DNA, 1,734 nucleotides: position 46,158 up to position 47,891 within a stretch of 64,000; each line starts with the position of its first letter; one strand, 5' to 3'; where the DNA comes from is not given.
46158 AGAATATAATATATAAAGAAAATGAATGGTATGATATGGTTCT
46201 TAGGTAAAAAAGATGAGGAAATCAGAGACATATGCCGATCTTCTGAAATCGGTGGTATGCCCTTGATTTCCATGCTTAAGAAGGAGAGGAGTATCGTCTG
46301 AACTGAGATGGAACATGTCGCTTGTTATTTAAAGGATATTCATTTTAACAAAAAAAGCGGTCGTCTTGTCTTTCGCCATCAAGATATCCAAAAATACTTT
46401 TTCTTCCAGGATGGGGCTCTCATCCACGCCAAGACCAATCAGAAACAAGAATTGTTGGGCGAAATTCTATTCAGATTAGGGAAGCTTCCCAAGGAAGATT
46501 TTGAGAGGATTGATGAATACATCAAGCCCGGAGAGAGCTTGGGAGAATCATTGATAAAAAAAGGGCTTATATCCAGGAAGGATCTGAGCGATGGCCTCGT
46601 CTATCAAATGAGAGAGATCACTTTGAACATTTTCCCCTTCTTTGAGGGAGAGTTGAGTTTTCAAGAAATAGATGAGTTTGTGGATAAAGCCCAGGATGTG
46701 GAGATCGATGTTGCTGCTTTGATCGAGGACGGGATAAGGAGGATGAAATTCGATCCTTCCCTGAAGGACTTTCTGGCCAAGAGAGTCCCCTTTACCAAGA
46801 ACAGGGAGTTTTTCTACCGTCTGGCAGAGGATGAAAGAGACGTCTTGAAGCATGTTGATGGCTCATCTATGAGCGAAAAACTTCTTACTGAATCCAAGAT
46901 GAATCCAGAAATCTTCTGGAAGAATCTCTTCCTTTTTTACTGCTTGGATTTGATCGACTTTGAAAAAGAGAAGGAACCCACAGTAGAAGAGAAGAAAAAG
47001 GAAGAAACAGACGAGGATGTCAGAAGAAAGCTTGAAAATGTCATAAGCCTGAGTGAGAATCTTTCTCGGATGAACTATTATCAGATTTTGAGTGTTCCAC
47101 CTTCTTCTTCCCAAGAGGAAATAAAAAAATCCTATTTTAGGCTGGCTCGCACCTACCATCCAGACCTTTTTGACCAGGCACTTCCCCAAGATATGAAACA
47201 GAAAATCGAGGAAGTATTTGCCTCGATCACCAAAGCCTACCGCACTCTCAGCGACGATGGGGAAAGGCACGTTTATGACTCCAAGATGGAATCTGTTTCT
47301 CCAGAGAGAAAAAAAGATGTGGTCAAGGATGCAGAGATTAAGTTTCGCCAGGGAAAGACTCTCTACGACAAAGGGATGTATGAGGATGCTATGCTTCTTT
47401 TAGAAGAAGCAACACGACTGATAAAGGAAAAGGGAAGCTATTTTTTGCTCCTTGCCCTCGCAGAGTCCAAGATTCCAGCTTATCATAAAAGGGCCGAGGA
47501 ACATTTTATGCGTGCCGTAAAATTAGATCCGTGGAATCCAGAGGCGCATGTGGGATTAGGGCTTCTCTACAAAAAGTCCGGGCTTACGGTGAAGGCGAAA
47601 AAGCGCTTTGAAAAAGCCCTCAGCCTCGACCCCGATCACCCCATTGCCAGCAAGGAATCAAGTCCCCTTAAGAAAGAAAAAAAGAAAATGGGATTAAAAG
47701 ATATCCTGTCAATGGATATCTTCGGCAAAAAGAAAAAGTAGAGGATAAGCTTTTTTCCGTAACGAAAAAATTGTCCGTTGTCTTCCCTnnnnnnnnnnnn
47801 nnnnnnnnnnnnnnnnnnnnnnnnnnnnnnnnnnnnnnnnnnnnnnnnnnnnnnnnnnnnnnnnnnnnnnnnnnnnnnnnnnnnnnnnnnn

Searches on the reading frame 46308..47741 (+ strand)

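Call 33: search_protein_families(library=ncbifam, proteins=[window:46308-47741:+], max_evalue=1e-10)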
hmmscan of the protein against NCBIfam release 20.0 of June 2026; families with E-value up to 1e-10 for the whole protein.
window:46308-47741:+ (477 aa): 3 families
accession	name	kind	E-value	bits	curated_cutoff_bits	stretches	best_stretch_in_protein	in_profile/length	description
TIGR02349.1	DnaJ_bact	equivalog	9.6e-15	54.8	377.2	1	256-333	1-72/354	molecular chaperone DnaJ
NF010892.0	PRK14299.1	equivalog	3.4e-13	49.5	392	1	255-325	4-67/291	chaperone protein DnaJ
NF008035.0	PRK10767.1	subfamily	2.5e-11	43.3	338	1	254-325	3-68/374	molecular chaperone DnaJ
